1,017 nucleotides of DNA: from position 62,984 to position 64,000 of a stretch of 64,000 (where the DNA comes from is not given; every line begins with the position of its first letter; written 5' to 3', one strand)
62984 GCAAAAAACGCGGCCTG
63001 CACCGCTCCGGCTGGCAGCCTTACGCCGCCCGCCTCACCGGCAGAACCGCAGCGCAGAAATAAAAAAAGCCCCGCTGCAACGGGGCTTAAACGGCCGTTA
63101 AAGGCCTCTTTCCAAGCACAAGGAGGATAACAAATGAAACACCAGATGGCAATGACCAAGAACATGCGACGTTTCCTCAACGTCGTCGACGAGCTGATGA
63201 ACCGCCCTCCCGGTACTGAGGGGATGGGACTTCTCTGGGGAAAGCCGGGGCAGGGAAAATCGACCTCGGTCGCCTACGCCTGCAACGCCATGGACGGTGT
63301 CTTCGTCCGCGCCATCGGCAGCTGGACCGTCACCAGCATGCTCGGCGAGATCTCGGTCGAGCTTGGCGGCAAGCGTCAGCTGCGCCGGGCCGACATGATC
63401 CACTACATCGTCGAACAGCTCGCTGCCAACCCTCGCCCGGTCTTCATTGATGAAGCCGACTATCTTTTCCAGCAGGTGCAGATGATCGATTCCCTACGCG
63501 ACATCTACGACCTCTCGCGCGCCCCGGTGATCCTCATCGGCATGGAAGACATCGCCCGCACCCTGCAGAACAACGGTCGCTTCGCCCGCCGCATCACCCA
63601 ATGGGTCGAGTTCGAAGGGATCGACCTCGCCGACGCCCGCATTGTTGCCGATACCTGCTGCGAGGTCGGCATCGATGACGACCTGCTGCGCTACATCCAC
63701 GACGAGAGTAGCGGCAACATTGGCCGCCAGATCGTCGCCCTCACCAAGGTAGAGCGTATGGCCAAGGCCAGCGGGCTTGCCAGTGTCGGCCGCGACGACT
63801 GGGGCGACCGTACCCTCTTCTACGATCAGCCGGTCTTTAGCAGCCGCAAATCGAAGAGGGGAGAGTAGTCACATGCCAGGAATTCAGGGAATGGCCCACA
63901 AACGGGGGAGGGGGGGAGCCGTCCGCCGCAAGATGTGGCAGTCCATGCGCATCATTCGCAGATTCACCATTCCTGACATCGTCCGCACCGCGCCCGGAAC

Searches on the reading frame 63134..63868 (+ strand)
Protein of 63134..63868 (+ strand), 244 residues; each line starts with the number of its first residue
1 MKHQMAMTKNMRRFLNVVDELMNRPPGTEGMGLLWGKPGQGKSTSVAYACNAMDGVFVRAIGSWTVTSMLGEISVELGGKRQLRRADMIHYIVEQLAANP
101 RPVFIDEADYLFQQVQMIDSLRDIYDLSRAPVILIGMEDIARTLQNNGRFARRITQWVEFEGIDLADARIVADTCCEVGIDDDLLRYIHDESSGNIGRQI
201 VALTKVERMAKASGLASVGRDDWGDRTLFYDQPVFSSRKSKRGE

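Call 6: search_protein_families(library=pfam, proteins=[window:63134-63868:+], max_evalue=0.01)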
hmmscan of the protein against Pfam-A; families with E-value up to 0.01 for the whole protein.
window:63134-63868:+ (244 aa): 3 families
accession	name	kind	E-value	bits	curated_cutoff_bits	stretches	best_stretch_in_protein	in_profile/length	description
PF13401.12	AAA_22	-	1.4e-12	48.5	27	1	28-143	4-129/130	AAA domain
PF00004.35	AAA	-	2.6e-06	28.3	21.2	1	33-154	2-127/131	ATPase family associated with various cellular activities (AAA)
PF05621.17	TniB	-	1.4e-05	25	22.4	1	98-156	118-181/189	Bacterial TniB protein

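Call 46: find_encoding_contigs(protein=window:63134-63868:+, flank=10000, max_places=10)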
Protein window:63134-63868:+ (244 aa): 2 contigs read that carry it; 2 places shown.
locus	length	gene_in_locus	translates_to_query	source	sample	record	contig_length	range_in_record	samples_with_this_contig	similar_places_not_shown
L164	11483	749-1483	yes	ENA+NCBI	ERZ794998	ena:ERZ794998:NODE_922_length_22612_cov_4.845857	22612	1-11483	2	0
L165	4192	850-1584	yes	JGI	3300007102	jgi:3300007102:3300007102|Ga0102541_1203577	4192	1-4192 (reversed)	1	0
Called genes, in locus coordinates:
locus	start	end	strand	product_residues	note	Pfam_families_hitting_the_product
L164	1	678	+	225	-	?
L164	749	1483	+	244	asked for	PF05621:TniB (faint), PF13401:AAA_22, PF00004:AAA (weak)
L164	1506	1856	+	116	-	-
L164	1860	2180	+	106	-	-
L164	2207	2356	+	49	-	-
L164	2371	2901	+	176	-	PF07352:Phage_Mu_Gam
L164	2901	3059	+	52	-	-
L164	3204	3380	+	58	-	-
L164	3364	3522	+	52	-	-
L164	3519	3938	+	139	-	-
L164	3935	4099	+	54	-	PF13597:NRDD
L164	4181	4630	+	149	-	PF06252:GemA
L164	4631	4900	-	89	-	-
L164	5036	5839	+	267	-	PF27180:HI_1489_N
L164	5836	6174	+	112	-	PF08765:Mor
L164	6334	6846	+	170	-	PF06114:Peptidase_M78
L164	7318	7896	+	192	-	PF01520:Amidase_3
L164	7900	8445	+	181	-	PF11351:GTA_holin_3TM (faint)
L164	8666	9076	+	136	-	PF10805:DUF2730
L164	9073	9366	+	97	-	-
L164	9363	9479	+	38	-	-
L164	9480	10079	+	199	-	PF11985:Phage_Mu_Gp27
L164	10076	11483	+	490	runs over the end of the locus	-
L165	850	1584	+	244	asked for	PF05621:TniB (faint), PF13401:AAA_22, PF00004:AAA (weak)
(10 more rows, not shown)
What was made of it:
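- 63134..63868 (+): MuB-like AAA+ target-DNA activator. On the near-identical contig L164 the genes downstream include Gam, GemA, Mor, lysis genes and a Mu gp27-like gene (call 46).
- The same strain's contig L164 continues with Gam, GemA, Mor, lysis genes and a Mu gp27-like gene (call 46). L1-L3, the spacer repeats, and intact genes for the repressor, Ner, A, B, Gam, GemA, Mor, lysis and early packaging functions are all present (calls 6, 46).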
